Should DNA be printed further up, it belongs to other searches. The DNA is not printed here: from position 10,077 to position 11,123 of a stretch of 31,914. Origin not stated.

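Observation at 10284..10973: Secretin reduced to its periplasmic N0-N1 domains and translationally coupled to sctD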

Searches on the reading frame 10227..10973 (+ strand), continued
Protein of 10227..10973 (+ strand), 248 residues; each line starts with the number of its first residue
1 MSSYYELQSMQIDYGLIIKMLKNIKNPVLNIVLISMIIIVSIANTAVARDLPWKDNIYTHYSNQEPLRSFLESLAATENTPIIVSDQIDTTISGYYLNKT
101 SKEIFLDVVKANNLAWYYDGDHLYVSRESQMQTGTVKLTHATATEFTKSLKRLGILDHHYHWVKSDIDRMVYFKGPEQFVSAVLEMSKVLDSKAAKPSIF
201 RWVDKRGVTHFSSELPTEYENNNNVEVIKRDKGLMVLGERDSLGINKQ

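Call 23: search_dna_similar(query=L005:8069-9391:+, collection=plasmids, mode=protein, max_rows=40, rows=spread)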
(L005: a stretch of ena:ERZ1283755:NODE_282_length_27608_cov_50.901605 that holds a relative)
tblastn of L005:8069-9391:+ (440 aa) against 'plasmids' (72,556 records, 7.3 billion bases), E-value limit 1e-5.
Records with a match: 808; places in all: 1162; records where one place covers at least 80% of the query: 744.
Best place of each record, by identity: 60-80% 1; <60% 807.
By first word of the organism name: Ralstonia 137; Shigella 103; Yersinia 93; Rhizobium 53; Escherichia 31; Azospirillum 30; Sinorhizobium 27; Aeromonas 21; Bradyrhizobium 18; Salmonella 15; and 114 more.
By predicted mobility (MOB-suite, as given by PLSDB): non-mobilizable 344; mobilizable 293; conjugative 171.
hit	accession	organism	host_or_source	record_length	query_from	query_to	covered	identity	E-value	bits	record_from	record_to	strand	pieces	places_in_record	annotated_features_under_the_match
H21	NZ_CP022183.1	Aeromonas salmonicida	Atlantic salmon,The RAS Atlantic Salmon ...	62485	1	435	99%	58.6%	5e-171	538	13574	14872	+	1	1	ascN: SctN family type III secretion system ATPase AscN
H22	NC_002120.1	Yersinia enterocolitica W22703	-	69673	1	435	99%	57.9%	9e-165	520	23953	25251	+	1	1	yscN: SctN family type III secretion system ATPase YscN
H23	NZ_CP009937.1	Yersinia pestis Angola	Microbial isolate culture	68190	1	435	99%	57.7%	2e-164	520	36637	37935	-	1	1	yscN: SctN family type III secretion system ATPase YscN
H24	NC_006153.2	Yersinia pseudotuberculosis IP 32953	-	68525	1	435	99%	57.7%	2e-164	520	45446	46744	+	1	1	yscN: SctN family type III secretion system ATPase YscN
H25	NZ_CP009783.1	Yersinia pestis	Homo sapiens,Human Clinical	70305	1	435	99%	57.7%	2e-164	520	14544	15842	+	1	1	yscN: SctN family type III secretion system ATPase YscN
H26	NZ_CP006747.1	Yersinia pestis 8787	-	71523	1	435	99%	57.7%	2e-164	520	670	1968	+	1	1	yscN: SctN family type III secretion system ATPase YscN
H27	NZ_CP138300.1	Bradyrhizobium japonicum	Glycine max,cell culture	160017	13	432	95%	56.9%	2e-155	494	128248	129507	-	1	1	sctN: type III secretion system ATPase SctN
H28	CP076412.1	Ralstonia wenshanensis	soil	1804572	10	440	98%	52.3%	3e-139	447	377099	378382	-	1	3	FliI/YscN family ATPase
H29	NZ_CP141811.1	Burkholderia thailandensis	Homo sapiens,tissue sample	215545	23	433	93%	53.9%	8e-129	417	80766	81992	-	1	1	sctN: type III secretion system ATPase SctN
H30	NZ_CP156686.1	Burkholderia stagnalis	Bacterial cells,soils collected in ...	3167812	8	440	98%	50.7%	2e-136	439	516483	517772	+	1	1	none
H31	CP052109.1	Ralstonia solanacearum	tomato,cell culture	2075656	24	438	94%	52.8%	1e-136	440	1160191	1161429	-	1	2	sctN: type III secretion system ATPase SctN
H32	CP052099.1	Ralstonia solanacearum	tomato,cell culture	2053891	24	438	94%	52.8%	4e-137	441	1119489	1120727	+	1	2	sctN: type III secretion system ATPase SctN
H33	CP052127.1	Ralstonia solanacearum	tomato,cell culture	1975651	24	438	94%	52.8%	5e-137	441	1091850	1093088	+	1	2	sctN: type III secretion system ATPase SctN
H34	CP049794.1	Ralstonia solanacearum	whole organism,isolated from the ...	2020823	24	438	94%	52.8%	6e-137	441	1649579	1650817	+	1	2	sctN: type III secretion system ATPase SctN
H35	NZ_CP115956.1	Ralstonia pseudosolanacearum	Solanum tuberosum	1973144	24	438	94%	52.5%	2e-136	439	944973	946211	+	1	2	none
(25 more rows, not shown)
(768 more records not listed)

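Call 24: find_related_loci(query=L001:253-1347:+, collection=genome_contigs, flank=10000)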
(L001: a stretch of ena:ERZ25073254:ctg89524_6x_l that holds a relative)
Query L001:253-1347:+ (364 aa) in genome_contigs; peptide patterns used: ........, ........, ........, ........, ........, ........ (x = any residue, [..] = any of these).
62 stretches matched a pattern; 3 encode a relative of the query (tblastn E <= 1e-3); 3 distinct loci.
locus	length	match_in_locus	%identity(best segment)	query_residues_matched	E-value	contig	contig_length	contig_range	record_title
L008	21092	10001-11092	100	1-364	0e+0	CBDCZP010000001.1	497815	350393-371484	MAG: Thiotrichaceae bacterium isolate 835999da-035e-4625-bfa5-422bec9dcdc6 genome assembly, contig: contig_1, whole geno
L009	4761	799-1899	75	1-362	0e+0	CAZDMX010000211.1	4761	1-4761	MAG TPA_asm: uncultured Thiothrix sp. isolate binchicken_co24_84 genome assembly, contig: NODE_9030_length_4761_cov_5.22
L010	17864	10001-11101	65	1-364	1e-165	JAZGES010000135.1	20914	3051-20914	MAG: Thiotrichaceae bacterium isolate SCS4bin.27 SCS4bin.27_135, whole genome shotgun sequence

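Call 27: search_protein_families(library=pfam, max_evalue=0.01, proteins=[L008:1389-4268:-, L008:4939-9117:+, L008:9369-9710:+, L008:9121-9381:+, L010:4397-7240:-, L010:7626-9602:+, L010:2321-4210:-, L010:1158-1850:-, L010:482-1078:+])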
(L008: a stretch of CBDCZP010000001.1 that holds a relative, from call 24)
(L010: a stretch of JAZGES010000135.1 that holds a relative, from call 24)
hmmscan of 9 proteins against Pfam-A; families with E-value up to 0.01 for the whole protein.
L008:1389-4268:- (959 aa): 10 families
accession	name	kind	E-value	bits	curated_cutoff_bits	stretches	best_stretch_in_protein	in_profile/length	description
PF00580.27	UvrD-helicase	-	5.2e-13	49.7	23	1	279-367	167-263/271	UvrD/REP helicase N-terminal domain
PF13245.12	AAA_19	-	1.3e-10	42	25.1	1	138-355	10-131/134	AAA domain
PF13538.12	UvrD_C_2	-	1.5e-06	28.4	27.4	0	491-519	4-32/52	UvrD-like helicase C-terminal domain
PF01443.25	Viral_helicase1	-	3.7e-06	27.4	21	0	300-366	45-113/228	Viral superfamily 1 RNA helicase core domain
PF13361.12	UvrD_C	-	0.00033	20.6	25.6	0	460-569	255-344/350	UvrD-like helicase C-terminal domain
PF25199.1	nSTAND_NTPase5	-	0.0008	19.7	34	0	142-167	44-73/145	Novel STAND NTPase 5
PF13173.12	AAA_14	-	0.0012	19.2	27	0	141-190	4-59/129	AAA domain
PF13401.12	AAA_22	-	0.0014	19.3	27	0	141-242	7-73/130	AAA domain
PF02562.22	PhoH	-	0.0016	18.4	27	0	281-355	83-160/205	PhoH-like protein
PF13604.12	AAA_30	-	0.0032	17.7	27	0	309-352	84-127/191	AAA domain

L008:4939-9117:+ (1392 aa): 1 family
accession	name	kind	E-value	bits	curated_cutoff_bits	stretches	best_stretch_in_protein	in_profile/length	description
PF25084.1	LbH_EIF2B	-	0.0063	17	54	0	35-128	9-99/105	EIF2B subunit epsilon LbH domain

L008:9369-9710:+ (113 aa): 0 families

L008:9121-9381:+ (86 aa): 0 families

L010:4397-7240:- (947 aa): 7 families
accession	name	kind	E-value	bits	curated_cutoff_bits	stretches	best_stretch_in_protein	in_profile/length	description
PF13245.12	AAA_19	-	6.6e-09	36.5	25.1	1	143-358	12-131/134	AAA domain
PF00580.27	UvrD-helicase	-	9.8e-09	35.7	23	1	136-358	7-253/271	UvrD/REP helicase N-terminal domain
PF13538.12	UvrD_C_2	-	3.5e-06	27.2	27.4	0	481-509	4-32/52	UvrD-like helicase C-terminal domain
PF13361.12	UvrD_C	-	1e-05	25.6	25.6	1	481-561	289-346/350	UvrD-like helicase C-terminal domain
PF01443.25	Viral_helicase1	-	7.1e-05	23.2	21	0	311-498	51-196/228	Viral superfamily 1 RNA helicase core domain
PF13173.12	AAA_14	-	0.00054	20.4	27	0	143-188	3-54/129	AAA domain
PF09848.15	SLFN-g3_helicase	-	0.0027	17.5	24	0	145-196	4-55/354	Schlafen group 3, DNA/RNA helicase domain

L010:7626-9602:+ (658 aa): 1 family
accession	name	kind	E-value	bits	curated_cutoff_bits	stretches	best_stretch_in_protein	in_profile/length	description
PF01391.23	Collagen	-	2.6e-63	210.1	27.2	7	86-143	1-58/60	Collagen triple helix repeat (20 copies)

L010:2321-4210:- (629 aa): 2 families
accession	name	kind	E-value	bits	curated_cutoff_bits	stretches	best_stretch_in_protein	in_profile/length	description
PF00856.33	SET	-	2e-20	73.6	22.4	2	533-628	1-102/105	SET domain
PF05721.19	PhyH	-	4.4e-10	40.6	22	1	138-230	103-202/213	Phytanoyl-CoA dioxygenase (PhyH)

L010:1158-1850:- (230 aa): 2 families
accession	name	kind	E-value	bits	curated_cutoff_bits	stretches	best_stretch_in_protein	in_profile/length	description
PF00691.25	OmpA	-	1.5e-21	77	27.2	1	119-215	2-98/98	OmpA family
PF16031.10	TonB_N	-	0.00039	21.5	33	1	65-143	39-125/138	TonB polyproline region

L010:482-1078:+ (198 aa): 4 families
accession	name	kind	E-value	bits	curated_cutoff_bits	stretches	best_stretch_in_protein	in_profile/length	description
PF00578.27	AhpC-TSA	-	9.7e-13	48.6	26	1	48-171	2-122/124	AhpC/TSA family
PF08534.16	Redoxin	-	2.1e-12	47.5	26.6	1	49-187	4-146/148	Redoxin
PF13905.12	Thioredoxin_8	-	2.3e-09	37.9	27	1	75-168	1-92/94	Thioredoxin-like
PF00255.25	GSHPx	-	6.1e-05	23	27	1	63-136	9-79/108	Glutathione peroxidase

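Call 28: predict_structure(alignment_id=A1)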
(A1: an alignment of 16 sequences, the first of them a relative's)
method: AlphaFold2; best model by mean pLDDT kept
length: 229 residues; sequences in the alignment: 16
mean_pLDDT: 77.5   pTM: 0.68
mean pLDDT of the five models: 77.5, 75.4, 74.7, 73.9, 73.9
residues with pLDDT >= 90: 50; 70-90: 118; 50-70: 40; < 50: 21
segments of 3 or more residues with pLDDT < 50: 1-5, 21-29, 223-229
pLDDT, mean of each block of 10 residues (from residue 1): 51 62 41 77 87 90 90 86 90 88 87 92 88 74 89 90 87 74 75 79 69 71 39
secondary structure, 60 per line:
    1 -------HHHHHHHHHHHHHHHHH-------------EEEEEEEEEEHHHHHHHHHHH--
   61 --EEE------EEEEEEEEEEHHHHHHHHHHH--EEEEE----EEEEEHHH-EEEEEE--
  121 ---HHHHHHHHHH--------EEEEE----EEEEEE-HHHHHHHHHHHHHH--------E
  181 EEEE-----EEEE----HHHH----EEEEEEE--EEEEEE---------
elements in order: H8-24 E38-47 H48-58 E63-65 E72-81 H82-92 E95-99 E104-108 E113-118 H124-133 E142-146 E151-156 H158-171 E180-184 E190-193 H198-201 E206-212 E215-220

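Call 32: fold_search(model_id=the predicted structure, library=pdb)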
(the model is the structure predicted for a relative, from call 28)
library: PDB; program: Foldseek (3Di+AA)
matches with E <= 10: 592; with E <= 0.001: 44
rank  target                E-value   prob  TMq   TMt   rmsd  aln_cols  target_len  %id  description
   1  6rwk_0                8.2e-11  1.00  0.54  0.87   1.8       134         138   25  MxiD N0 N1 and MxiG C-terminal domains of the Shigella type 3 secretion system (released 2020-02-12)
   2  3gr5                  1.8e-10  1.00  0.53  0.77   2.5       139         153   20  Periplasmic domain of the outer membrane secretin EscC from enteropathogenic E.coli (EPEC) (released 2009-05-19)
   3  7ah9_5N               8.7e-10  1.00  0.53  0.25   7.0       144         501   24  Substrate-engaged type 3 secretion system needle complex from Salmonella enterica typhimurium - SpaR state 1 (released 2021-03-17)
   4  7ah9_5G               1.2e-09  1.00  0.51  0.24  22.9       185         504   20  Substrate-engaged type 3 secretion system needle complex from Salmonella enterica typhimurium - SpaR state 1 (released 2021-03-17)
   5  7ah9_5E               1.5e-09  1.00  0.51  0.25  22.5       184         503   21  Substrate-engaged type 3 secretion system needle complex from Salmonella enterica typhimurium - SpaR state 1 (released 2021-03-17)
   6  7ah9_5A               1.6e-09  1.00  0.54  0.84   2.3       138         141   24  Substrate-engaged type 3 secretion system needle complex from Salmonella enterica typhimurium - SpaR state 1 (released 2021-03-17)
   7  7ah9_5J               2.0e-09  1.00  0.50  0.24   5.7       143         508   24  Substrate-engaged type 3 secretion system needle complex from Salmonella enterica typhimurium - SpaR state 1 (released 2021-03-17)
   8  7ah9_5B               2.0e-09  1.00  0.50  0.24   8.0       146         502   24  Substrate-engaged type 3 secretion system needle complex from Salmonella enterica typhimurium - SpaR state 1 (released 2021-03-17)
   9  7ah9_5D               2.0e-09  1.00  0.51  0.24  22.2       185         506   22  Substrate-engaged type 3 secretion system needle complex from Salmonella enterica typhimurium - SpaR state 1 (released 2021-03-17)
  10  4g08                  2.8e-09  1.00  0.54  0.85   1.9       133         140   25  Crystal structure of the periplasmic domain of InvG (released 2013-05-08)
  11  3j1v_A                3.0e-09  1.00  0.54  0.86   1.9       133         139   25  A refined model of the prototypical Salmonella typhimurium T3SS basal body reveals the molecular basis for its assembl (released 2013-05-22)
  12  6pem_A                3.0e-09  1.00  0.54  0.85   2.3       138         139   24  Focussed refinement of InvGN0N1:SpaPQR:PrgHK from Salmonella SPI-1 injectisome NC-base (released 2019-10-23)
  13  7ah9_5P               3.0e-09  1.00  0.50  0.24   5.7       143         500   24  Substrate-engaged type 3 secretion system needle complex from Salmonella enterica typhimurium - SpaR state 1 (released 2021-03-17)
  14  7ah9_5O               3.2e-09  1.00  0.52  0.25  23.2       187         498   20  Substrate-engaged type 3 secretion system needle complex from Salmonella enterica typhimurium - SpaR state 1 (released 2021-03-17)
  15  7ah9_5K               3.4e-09  1.00  0.50  0.24   4.5       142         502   25  Substrate-engaged type 3 secretion system needle complex from Salmonella enterica typhimurium - SpaR state 1 (released 2021-03-17)
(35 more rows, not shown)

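Call 36: find_encoding_contigs(protein=P0002, flank=10000, max_places=2)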
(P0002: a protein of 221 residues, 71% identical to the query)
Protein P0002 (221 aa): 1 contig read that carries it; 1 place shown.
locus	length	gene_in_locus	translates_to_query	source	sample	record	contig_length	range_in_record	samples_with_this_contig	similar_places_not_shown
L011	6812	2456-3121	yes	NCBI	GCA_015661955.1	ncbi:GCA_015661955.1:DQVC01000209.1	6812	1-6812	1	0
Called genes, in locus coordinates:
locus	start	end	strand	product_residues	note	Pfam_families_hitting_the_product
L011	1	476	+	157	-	PF00771:FHIPEP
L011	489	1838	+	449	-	PF02874:ATP-synt_ab_N (weak), PF00006:ATP-synt_ab, PF18269:T3SS_ATPase_C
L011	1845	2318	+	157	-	PF07321:YscO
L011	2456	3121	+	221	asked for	PF13511:DUF4124 (faint), PF21304:T3S_SPI-1_N0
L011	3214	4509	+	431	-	PF16697:Yop-YscD_cpl, PF16693:Yop-YscD_ppl_1st (faint), PF21934:Yop-YscD_ppl_3rd (faint), PF23893:Y4YQ_C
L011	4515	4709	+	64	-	-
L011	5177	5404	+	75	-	-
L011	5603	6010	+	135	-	PF13432:TPR_16 (faint)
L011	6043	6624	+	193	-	-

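Call 37: find_encoding_contigs(protein=P0005, flank=10000, max_places=2)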
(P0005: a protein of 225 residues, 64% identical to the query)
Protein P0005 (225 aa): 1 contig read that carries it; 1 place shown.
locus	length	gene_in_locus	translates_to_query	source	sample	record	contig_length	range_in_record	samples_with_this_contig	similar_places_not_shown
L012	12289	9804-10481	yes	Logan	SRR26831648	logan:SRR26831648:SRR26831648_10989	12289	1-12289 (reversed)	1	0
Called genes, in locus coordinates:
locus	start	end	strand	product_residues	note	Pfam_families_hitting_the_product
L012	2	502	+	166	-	?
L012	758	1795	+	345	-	PF28396:SepQ_C, PF01052:FliMN_C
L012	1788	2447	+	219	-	PF00813:FliP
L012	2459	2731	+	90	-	PF01313:Bac_export_3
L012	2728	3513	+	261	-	PF01311:Bac_export_1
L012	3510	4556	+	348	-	PF01312:Bac_export_2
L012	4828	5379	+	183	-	PF01957:NfeD (weak)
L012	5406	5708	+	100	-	PF13466:STAS_2 (weak)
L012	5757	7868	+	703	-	PF00771:FHIPEP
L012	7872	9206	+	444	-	PF02874:ATP-synt_ab_N (weak), PF00006:ATP-synt_ab, PF18269:T3SS_ATPase_C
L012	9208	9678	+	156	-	PF07321:YscO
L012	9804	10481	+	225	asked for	PF21304:T3S_SPI-1_N0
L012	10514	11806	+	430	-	PF16697:Yop-YscD_cpl, PF00498:FHA (weak), PF21937:Yop-YscD_ppl_2nd (faint), PF23893:Y4YQ_C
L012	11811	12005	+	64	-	-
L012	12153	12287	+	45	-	?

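Call 38: search_protein_families(library=ncbifam, max_evalue=0.01, proteins=[window:10284-10973:+, L006:5959-6630:+])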
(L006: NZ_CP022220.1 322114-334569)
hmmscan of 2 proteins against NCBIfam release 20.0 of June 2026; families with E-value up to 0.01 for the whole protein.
window:10284-10973:+ (229 aa): 4 families
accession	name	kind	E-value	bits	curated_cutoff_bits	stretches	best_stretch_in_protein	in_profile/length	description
TIGR02516.1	type_III_yscC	equivalog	1.3e-25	89.9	238.45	1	39-176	2-139/463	type III secretion system outer membrane ring subunit SctC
NF011873.0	PRK15346.1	equivalog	3.8e-21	75.3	524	1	12-177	4-170/499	EscC/YscC/HrcC family type III secretion system outer membrane ring protein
NF047561.1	orf58_phage_fam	subfamily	0.0027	17.1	170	1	42-123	111-194/257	phage protein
TIGR02515.1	IV_pilus_PilQ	subfamily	0.005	15.9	284.35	1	47-124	12-89/428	type IV pilus secretin PilQ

L006:5959-6630:+ (223 aa): 2 families
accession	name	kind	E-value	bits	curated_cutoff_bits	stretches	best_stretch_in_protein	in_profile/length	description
TIGR02516.1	type_III_yscC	equivalog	4.1e-26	91.6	238.45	1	30-169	2-141/463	type III secretion system outer membrane ring subunit SctC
NF011873.0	PRK15346.1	equivalog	2.4e-16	59.5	524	1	3-170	4-172/499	EscC/YscC/HrcC family type III secretion system outer membrane ring protein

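Call 39: search_protein_families(library=pfam, max_evalue=0.1, proteins=[L006:5959-6630:+, L008:9121-9381:+, L008:9369-9710:+, L001:4466-5071:+, L001:16239-17201:+])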
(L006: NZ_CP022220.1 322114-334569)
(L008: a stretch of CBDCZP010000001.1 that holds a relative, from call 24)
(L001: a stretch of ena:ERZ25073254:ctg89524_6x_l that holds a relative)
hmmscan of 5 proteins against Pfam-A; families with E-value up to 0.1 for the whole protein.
L006:5959-6630:+ (223 aa): 2 families
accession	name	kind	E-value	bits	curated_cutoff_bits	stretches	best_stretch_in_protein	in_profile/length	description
PF03958.22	Secretin_N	-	2.4e-07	31.3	28.2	1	106-166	2-68/69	Bacterial type II/III secretion system short domain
PF21304.2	T3S_SPI-1_N0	-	4.6e-05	24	27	1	36-99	5-69/69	SPI-1 type 3 secretion system secretin, N0 domain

L008:9121-9381:+ (86 aa): 0 families

L008:9369-9710:+ (113 aa): 0 families

L001:4466-5071:+ (201 aa): 2 families
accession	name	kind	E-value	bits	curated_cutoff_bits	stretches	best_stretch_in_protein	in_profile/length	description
PF01957.25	NfeD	-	8.2e-07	29.6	29.1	1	149-200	5-57/57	NfeD-like C-terminal, partner-binding domain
PF13567.11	DUF4131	-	0.055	13.6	31.6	1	84-177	4-90/165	Domain of unknown function (DUF4131)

L001:16239-17201:+ (320 aa): 4 families
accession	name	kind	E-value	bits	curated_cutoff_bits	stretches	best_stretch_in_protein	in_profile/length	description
PF01636.29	APH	-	8.9e-20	71.9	23.2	1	47-252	23-230/239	Phosphotransferase enzyme family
PF01633.27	Choline_kinase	-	3.3e-07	30.4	29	1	119-231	86-204/300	Choline/ethanolamine kinase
PF03109.22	ABC1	-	0.00026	20.7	22.9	1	179-215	175-211/244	ABC1 atypical kinase-like domain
PF12260.14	PIP49_C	-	0.033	14.2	25.2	1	143-218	36-110/189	Protein-kinase domain of FAM69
